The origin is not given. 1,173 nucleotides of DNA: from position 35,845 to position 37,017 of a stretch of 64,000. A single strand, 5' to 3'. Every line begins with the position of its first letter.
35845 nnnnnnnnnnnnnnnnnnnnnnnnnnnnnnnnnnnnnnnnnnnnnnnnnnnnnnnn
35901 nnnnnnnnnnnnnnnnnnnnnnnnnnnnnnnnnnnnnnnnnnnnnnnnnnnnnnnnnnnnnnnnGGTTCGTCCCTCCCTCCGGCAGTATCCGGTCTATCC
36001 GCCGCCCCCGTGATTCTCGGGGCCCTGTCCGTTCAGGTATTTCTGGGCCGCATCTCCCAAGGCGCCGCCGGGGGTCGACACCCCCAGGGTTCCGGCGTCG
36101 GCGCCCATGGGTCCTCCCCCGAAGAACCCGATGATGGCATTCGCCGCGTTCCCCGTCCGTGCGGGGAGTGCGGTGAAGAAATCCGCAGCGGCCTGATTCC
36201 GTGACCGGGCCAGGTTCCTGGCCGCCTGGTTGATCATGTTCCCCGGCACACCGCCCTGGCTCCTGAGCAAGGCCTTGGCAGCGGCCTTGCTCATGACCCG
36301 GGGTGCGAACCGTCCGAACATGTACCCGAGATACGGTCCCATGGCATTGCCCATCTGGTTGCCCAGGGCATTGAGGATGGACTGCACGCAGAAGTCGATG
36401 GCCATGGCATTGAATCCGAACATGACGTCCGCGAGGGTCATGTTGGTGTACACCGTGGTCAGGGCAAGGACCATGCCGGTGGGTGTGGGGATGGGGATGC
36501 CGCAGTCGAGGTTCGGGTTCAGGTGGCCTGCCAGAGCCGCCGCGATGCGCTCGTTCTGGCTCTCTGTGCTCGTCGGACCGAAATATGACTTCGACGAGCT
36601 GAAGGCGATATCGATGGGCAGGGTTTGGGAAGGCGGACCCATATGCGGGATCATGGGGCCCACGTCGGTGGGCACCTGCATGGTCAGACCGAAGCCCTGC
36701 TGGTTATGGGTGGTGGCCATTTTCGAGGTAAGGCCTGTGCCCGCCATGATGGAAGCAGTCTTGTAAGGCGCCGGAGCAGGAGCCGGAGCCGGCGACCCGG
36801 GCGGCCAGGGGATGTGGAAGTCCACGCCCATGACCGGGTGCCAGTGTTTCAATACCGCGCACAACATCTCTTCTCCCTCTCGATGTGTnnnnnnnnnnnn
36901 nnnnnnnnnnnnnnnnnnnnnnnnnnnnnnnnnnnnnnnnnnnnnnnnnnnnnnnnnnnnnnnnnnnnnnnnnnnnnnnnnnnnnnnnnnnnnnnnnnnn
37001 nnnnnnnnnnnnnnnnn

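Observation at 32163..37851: Atypically ordered VgrG module: DUF2169 - Gly-zipper effector candidate - DUF2169 - VgrG - orphan beta-helix protein, with no obvious immunity gene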

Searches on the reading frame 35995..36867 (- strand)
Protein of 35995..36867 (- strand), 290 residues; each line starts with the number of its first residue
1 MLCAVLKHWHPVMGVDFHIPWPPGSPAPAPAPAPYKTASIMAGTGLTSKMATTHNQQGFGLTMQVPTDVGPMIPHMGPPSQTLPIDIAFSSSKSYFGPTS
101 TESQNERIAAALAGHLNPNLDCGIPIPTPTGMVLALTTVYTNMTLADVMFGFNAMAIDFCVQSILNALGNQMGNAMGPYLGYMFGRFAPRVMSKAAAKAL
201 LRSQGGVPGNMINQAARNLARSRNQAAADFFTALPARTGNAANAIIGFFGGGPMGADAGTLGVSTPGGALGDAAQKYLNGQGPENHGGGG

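Call 4: search_protein_families(library=pfam, proteins=[window:35995-36867:-], max_evalue=0.01)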
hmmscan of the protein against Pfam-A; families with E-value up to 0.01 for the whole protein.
window:35995-36867:- (290 aa): 0 families

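Call 7: search_protein_families(library=ncbifam, proteins=[window:35995-36867:-], max_evalue=0.1)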
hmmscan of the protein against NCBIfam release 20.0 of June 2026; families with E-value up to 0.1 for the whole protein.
window:35995-36867:- (290 aa): 0 families

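Call 8: search_protein_families(library=pfam, proteins=[window:35995-36867:-], max_evalue=10)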
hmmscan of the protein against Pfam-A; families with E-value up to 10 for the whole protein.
window:35995-36867:- (290 aa): 0 families

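Call 9: search_solved_structures(query=window:35995-36867:-, max_evalue=10)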
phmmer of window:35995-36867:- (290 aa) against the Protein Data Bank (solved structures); distinct sequences matched with E-value up to 10: 0.

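Call 10: find_homologous_proteins(query=window:35995-36867:-, max_evalue=0.001)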
Query window:35995-36867:- (290 aa): 104 proteins with E <= 0.001 among 3877 candidates.
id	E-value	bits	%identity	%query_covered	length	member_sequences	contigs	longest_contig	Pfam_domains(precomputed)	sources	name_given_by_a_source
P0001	4.8e-183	626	96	100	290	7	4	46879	-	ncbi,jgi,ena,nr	ncbi:MAG TPA: hypothetical protein PLR71_06170 [Deltaproteobacteria bacterium]|nr:hypothetical prote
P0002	1.1e-156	539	83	99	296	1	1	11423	-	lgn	-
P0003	8.6e-128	444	68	99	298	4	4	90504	-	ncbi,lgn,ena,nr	ncbi:MAG TPA: hypothetical protein PLS81_10965 [Deltaproteobacteria bacterium]|nr:hypothetical prote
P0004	9.2e-126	438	68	99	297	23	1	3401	-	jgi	-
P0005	3.1e-120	419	66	99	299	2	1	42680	-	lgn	-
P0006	3.2e-117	410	66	100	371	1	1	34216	-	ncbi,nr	ncbi:MAG: hypothetical protein MZV70_53655 [Desulfobacterales bacterium]|nr:hypothetical protein [De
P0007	3.0e-97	344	68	75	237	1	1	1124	-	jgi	jgi:hypothetical protein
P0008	3.1e-81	291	50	99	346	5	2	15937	-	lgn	-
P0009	5.1e-79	284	49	97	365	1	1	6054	-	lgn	-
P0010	1.0e-75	273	48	100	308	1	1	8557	-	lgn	-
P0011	2.6e-74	269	51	98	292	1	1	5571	-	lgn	-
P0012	5.1e-74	268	48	93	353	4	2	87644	-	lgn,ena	-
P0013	2.6e-71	259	49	97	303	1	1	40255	-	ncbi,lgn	-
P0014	1.1e-70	257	48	89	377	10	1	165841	-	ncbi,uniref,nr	ncbi:hypothetical protein [Stieleria mannarensis]|uniref:hypothetical protein n=1 Tax=Stieleria mann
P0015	4.8e-70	255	47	98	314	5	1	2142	-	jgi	jgi:hypothetical protein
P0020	1.7e-67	246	48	98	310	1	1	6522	PF27507.1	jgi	jgi:hypothetical protein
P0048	2.0e-54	203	46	90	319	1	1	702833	-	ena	-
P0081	2.4e-47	180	43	93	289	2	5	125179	-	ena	-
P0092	1.8e-42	164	39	90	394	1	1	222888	-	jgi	jgi:hypothetical protein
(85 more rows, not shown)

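Call 13: search_protein_families(library=pfam, alignment_id=A1, max_evalue=1)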
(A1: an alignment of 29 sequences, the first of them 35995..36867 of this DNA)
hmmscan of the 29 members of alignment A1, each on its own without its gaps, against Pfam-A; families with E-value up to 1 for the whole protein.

A. member 1, window:35995-36867:- (290 aa): 0 families

B. families by the number of members that match (of 29 scanned): 10 families
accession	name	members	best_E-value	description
PF03905.18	Corona_NS4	3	0.0019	Coronavirus non-structural protein NS4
PF19762.4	DUF6249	1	0.076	Domain of unknown function (DUF6249)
PF17171.9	GST_C_6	1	0.1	Glutathione S-transferase, C-terminal domain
PF13665.11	Tox-PAAR-like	1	0.11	Toxin PAAR-like domain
PF04582.17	Reo_sigmaC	1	0.12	Reovirus sigma C capsid protein C-terminal domain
PF14188.11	DUF4311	1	0.12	Domain of unknown function (DUF4311)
PF12597.13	Cox20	1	0.14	Cytochrome c oxidase assembly protein COX20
PF12080.14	GldM_4th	1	0.26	GldM C-terminal domain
PF05128.17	DUF697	1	0.3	Domain of unknown function (DUF697)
PF19358.4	DUF5935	1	0.37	Family of unknown function (DUF5935)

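Call 15: find_encoding_contigs(protein=P0014, flank=10000, max_places=2)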
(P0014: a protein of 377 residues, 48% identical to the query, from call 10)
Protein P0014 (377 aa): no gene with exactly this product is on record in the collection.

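Call 16: find_encoding_contigs(protein=P0048, flank=10000, max_places=2)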
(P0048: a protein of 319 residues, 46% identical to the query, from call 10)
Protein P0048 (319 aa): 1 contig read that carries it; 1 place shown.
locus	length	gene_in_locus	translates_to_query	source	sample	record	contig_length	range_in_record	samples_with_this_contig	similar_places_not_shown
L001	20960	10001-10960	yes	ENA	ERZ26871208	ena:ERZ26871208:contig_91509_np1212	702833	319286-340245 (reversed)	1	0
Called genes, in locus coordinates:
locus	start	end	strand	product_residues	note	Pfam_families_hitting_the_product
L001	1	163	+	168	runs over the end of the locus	PF04965:GPW_gp25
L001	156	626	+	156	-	PF05947:T6SS_TssF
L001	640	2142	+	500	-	PF05947:T6SS_TssF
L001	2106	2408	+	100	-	PF06996:T6SS_TssG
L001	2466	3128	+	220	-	PF06996:T6SS_TssG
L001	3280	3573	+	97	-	PF05635:23S_rRNA_IVP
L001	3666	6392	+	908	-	PF02861:Clp_N, PF00004:AAA, PF13191:AAA_16 (weak), PF23569:NBD_SMAX1, PF17871:AAA_lid_9, PF07724:AAA_2, PF07728:AAA_5, PF10431:ClpB_D2-small, +4 more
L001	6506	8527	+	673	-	PF05954:Phage_GPD, PF04717:Phage_base_V, PF22178:Gp5_trimer_C, PF06715:Gp5_C (faint), PF10106:DUF2345 (weak), PF22178:Gp5_trimer_C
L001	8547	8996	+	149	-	-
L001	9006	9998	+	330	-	PF09937:DUF2169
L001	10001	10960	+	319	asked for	-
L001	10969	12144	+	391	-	PF09937:DUF2169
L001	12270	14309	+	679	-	-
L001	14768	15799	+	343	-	PF02504:FA_synthesis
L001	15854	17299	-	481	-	-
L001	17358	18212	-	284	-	-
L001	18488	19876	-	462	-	PF01916:DS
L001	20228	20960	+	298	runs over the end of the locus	-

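Call 17: find_encoding_contigs(protein=P0003, flank=10000, max_places=2)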
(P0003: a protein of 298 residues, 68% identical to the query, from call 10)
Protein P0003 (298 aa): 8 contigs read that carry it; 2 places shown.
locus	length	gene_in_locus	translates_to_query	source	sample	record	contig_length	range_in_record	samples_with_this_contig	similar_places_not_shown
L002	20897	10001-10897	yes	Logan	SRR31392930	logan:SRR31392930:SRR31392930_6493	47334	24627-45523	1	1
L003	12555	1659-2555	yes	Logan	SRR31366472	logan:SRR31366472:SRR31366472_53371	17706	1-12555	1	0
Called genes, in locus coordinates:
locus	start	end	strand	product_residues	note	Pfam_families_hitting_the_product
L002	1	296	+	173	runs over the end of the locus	PF05591:T6SS_VipA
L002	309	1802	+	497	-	PF05943:VipB, PF18945:VipB_2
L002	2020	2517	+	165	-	PF05638:T6SS_HCP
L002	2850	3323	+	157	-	PF04965:GPW_gp25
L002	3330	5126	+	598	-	PF05947:T6SS_TssF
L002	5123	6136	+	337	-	PF06996:T6SS_TssG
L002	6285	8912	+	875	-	PF02861:Clp_N, PF13191:AAA_16 (faint), PF23569:NBD_SMAX1 (weak), PF00004:AAA (weak), PF17871:AAA_lid_9, PF07724:AAA_2, PF07728:AAA_5, PF10431:ClpB_D2-small, +1 more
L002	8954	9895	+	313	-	PF09937:DUF2169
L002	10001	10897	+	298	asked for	-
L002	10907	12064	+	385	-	PF09937:DUF2169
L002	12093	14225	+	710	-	PF05954:Phage_GPD, PF04717:Phage_base_V, PF22178:Gp5_trimer_C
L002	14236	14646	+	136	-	-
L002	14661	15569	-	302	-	PF16697:Yop-YscD_cpl, PF00498:FHA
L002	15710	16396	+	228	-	PF00481:PP2C, PF13672:PP2C_2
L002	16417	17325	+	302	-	PF13365:Trypsin_2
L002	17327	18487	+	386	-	PF00069:Pkinase, PF01636:APH (faint), PF03109:ABC1 (faint), PF07714:PK_Tyr_Ser-Thr, PF08308:PEGA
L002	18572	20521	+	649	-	PF13428:TPR_14 (faint), PF00578:AhpC-TSA, PF08534:Redoxin (weak), PF07719:TPR_2 (faint), PF13432:TPR_16 (faint), PF13431:TPR_17 (faint), PF13424:TPR_12 (weak), PF03783:CsgG (weak), +5 more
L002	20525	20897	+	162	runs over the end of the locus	PF03783:CsgG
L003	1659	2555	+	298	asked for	-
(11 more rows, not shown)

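Call 18: find_encoding_contigs(protein=P0092, flank=10000, max_places=2)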
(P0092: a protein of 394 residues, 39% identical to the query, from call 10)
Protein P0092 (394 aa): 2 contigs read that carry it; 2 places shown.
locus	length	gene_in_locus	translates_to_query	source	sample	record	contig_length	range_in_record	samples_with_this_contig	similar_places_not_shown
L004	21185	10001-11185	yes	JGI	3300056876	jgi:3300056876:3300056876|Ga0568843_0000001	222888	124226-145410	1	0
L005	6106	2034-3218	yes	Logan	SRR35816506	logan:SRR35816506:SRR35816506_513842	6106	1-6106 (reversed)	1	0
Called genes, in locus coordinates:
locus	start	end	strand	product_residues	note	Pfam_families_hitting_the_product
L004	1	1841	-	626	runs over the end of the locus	PF05580:Peptidase_S55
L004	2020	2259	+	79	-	-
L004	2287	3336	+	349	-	PF01118:Semialdhyde_dh, PF22698:Semialdhyde_dhC_1, PF02774:Semialdhyde_dhC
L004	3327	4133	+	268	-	PF00696:AA_kinase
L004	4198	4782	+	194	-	PF04367:DUF502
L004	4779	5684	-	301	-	-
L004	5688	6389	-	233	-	-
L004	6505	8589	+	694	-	PF05954:Phage_GPD, PF20093:DUF6484 (faint), PF04717:Phage_base_V, PF22178:Gp5_trimer_C, PF10106:DUF2345 (faint)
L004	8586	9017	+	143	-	-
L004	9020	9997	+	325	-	PF09937:DUF2169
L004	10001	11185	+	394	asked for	-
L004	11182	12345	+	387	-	PF09937:DUF2169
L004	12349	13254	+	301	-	-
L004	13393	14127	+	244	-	PF00106:adh_short, PF13561:adh_short_C2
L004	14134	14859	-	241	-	PF00106:adh_short, PF13460:NAD_binding_10 (weak), PF13561:adh_short_C2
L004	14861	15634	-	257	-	PF13483:Lactamase_B_3, PF12706:Lactamase_B_2 (weak)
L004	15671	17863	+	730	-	PF01541:GIY-YIG, PF27096:UvrC_M, PF02151:UVR, PF22920:UvrC_RNaseH, PF08459:UvrC_RNaseH_dom, PF14520:HHH_5 (weak)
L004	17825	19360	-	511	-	-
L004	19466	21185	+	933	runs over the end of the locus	PF13491:FtsK_4TM, PF17854:FtsK_alpha, PF01580:FtsK_SpoIIIE, PF09397:FtsK_gamma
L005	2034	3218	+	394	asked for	-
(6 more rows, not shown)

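Call 19: find_encoding_contigs(protein=P0081, flank=10000, max_places=2)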
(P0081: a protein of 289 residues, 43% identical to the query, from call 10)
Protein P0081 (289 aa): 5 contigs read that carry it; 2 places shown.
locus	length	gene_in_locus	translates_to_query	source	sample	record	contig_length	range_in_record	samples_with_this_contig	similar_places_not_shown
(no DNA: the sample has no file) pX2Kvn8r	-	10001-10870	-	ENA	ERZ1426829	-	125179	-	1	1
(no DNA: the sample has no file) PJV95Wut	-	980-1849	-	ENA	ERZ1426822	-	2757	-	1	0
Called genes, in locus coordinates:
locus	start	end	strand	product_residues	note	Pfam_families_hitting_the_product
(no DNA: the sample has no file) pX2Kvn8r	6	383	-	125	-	PF01844:HNH, PF14279:HNH_5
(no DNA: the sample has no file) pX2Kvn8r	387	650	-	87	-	-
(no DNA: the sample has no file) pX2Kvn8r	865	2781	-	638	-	PF13522:GATase_6, PF13537:GATase_7, PF00733:Asn_synthase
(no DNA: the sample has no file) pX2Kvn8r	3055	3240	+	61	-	-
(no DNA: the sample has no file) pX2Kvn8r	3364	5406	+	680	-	PF05954:Phage_GPD, PF04717:Phage_base_V, PF22178:Gp5_trimer_C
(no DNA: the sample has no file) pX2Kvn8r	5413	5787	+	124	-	-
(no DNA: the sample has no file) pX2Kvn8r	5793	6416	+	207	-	PF01471:PG_binding_1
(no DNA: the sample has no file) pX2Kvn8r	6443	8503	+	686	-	-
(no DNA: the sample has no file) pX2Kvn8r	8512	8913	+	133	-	-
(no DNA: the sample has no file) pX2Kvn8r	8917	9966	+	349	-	PF09937:DUF2169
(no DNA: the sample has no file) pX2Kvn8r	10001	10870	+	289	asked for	-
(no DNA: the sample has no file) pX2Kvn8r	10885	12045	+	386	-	PF09937:DUF2169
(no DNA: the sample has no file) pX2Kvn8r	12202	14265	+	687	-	PF05954:Phage_GPD, PF04717:Phage_base_V, PF22178:Gp5_trimer_C, PF10106:DUF2345 (weak)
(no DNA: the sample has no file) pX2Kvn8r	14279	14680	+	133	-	-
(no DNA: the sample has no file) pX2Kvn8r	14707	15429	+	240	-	-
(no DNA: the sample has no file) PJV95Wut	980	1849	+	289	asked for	-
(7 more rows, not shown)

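Call 20: predict_structure(alignment_id=A1)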
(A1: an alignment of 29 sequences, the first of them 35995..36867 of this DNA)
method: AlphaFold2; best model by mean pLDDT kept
length: 290 residues; sequences in the alignment: 29
mean_pLDDT: 47.6   pTM: 0.30
mean pLDDT of the five models: 47.6, 44.7, 44.5, 43.9, 43.1
residues with pLDDT >= 90: 0; 70-90: 41; 50-70: 65; < 50: 184
segments of 3 or more residues with pLDDT < 50: 1-16, 25-27, 29-79, 89-143, 237-275, 280-290
pLDDT, mean of each block of 10 residues (from residue 1): 26 43 50 39 31 38 35 43 50 36 39 26 37 35 49 62 79 81 61 64 72 71 68 54 43 32 38 46 35
secondary structure, 60 per line:
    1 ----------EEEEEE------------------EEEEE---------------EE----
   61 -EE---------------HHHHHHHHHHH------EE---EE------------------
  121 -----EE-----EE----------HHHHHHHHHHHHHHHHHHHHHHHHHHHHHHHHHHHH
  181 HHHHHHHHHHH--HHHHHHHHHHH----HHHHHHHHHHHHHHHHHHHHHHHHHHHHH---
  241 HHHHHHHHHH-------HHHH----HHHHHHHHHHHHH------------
elements in order: E11-16 E35-39 H79-89 H145-191 H194-204 H209-237 H241-250 H258-261 H266-278
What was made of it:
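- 35995..36432 (-): X, C-terminal half (residues 146-290, plus stop codon): Gly/Ala-rich, mostly helical, moderately hydrophobic extension with the conserved motif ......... (residues 247-255). Helices at 145-250 with pLDDT 60-80 in the full-length model (call 20).
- Tried and rejected: The model was poor (pLDDT 47.6; call 20).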

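Call 33: search_solved_structures(query=A2, max_evalue=10, show_alignments=2)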
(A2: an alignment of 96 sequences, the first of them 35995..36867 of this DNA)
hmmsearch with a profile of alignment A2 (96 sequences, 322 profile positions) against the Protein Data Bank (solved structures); distinct sequences matched with E-value up to 10: 5.
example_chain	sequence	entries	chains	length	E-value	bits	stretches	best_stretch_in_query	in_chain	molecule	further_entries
6paq_A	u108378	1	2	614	0.2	14.5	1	139-295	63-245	ATM1-type heavy metal exporter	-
4mrn_A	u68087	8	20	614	0.2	14.5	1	139-295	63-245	ABC transporter related protein | ATM1-type heavy metal exporter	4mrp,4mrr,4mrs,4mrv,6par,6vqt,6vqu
6pao_A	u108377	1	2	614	0.2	14.5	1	139-295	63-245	ATM1-type heavy metal exporter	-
6pam_A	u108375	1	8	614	0.2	14.5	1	139-295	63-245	ATM1-type heavy metal exporter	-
6pan_A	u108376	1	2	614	0.2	14.5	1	139-295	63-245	ATM1-type heavy metal exporter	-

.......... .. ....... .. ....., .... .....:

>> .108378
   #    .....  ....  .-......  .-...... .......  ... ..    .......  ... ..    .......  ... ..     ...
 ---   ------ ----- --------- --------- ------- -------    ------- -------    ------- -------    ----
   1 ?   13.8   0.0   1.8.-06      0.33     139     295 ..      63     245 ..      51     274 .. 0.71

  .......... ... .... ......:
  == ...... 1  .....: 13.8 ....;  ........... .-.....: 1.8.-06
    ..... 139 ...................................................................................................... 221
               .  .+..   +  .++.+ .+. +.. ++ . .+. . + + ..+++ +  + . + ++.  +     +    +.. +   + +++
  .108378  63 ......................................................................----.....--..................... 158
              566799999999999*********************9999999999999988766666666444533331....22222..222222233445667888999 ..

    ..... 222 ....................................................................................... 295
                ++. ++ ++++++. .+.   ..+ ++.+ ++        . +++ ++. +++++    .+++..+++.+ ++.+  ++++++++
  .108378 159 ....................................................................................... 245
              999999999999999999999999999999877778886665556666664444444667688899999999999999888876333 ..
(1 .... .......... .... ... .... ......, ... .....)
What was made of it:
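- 35995..36432 (-): No known domain (calls 8, 33).
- A profile search against PDB gave only a non-significant match to ABC-exporter transmembrane helices (E 0.2; call 33).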

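Call 41: search_protein_representatives(alignment_id=A2)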
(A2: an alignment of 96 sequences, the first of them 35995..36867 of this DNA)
Query: 96 sequences, 322 profile positions. Proteins with E-value up to 0.001 (for the whole library): 859; up to 1e-10: 513; up to 1e-30: 204. The best 150 are listed.
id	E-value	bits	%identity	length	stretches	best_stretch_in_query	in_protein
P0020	2.0e-119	415.4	-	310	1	1-297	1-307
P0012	6.0e-115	400.8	-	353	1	2-305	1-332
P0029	3.0e-113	395.2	-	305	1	2-291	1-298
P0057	3.7e-111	388.3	-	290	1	1-286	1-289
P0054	1.1e-110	386.7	-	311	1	1-290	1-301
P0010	2.8e-110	385.4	-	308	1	1-290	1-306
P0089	1.5e-108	379.7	-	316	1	2-292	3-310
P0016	8.7e-106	370.6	-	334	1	2-318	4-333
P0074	4.4e-103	361.8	-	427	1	3-307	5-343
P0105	5.3e-103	361.5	-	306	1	2-292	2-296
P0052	1.0e-102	360.6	-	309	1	1-288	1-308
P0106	5.6e-102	358.1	-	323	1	2-290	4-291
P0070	3.9e-100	352.1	-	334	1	3-300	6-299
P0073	2.2e-99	349.6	-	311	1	1-302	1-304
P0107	1.5e-94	333.8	-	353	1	1-302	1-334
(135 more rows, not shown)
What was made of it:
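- X has 104 homolog clusters at 90% identity and 859 at 50% identity, with full-length conservation (calls 10, 41).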

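Call 43: search_protein_families(library=pfam, alignment_id=A4, max_evalue=1)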
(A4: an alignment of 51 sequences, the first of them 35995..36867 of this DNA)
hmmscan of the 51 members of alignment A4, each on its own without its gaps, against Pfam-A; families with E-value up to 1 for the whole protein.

A. member 1, window:35995-36867:- (290 aa): 0 families

B. families by the number of members that match (of 51 scanned): 7 families
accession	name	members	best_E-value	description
PF12826.13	HHH_2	1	0.029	Helix-hairpin-helix motif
PF15110.11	TMEM141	1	0.1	TMEM141 protein family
PF02166.21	Androgen_recep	1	0.14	Androgen receptor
PF19180.5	DUF5862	1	0.16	Family of unknown function (DUF5862)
PF04680.19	OGFr_III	1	0.33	Opioid growth factor receptor disordered repeat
PF04306.18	DUF456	1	0.41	Protein of unknown function (DUF456)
PF05802.16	SctB2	1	0.44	SPI-2 type 3 secretion system translocon protein SctB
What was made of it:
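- No PAAR or DUF4150 model detects X (calls 8, 13, 43).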
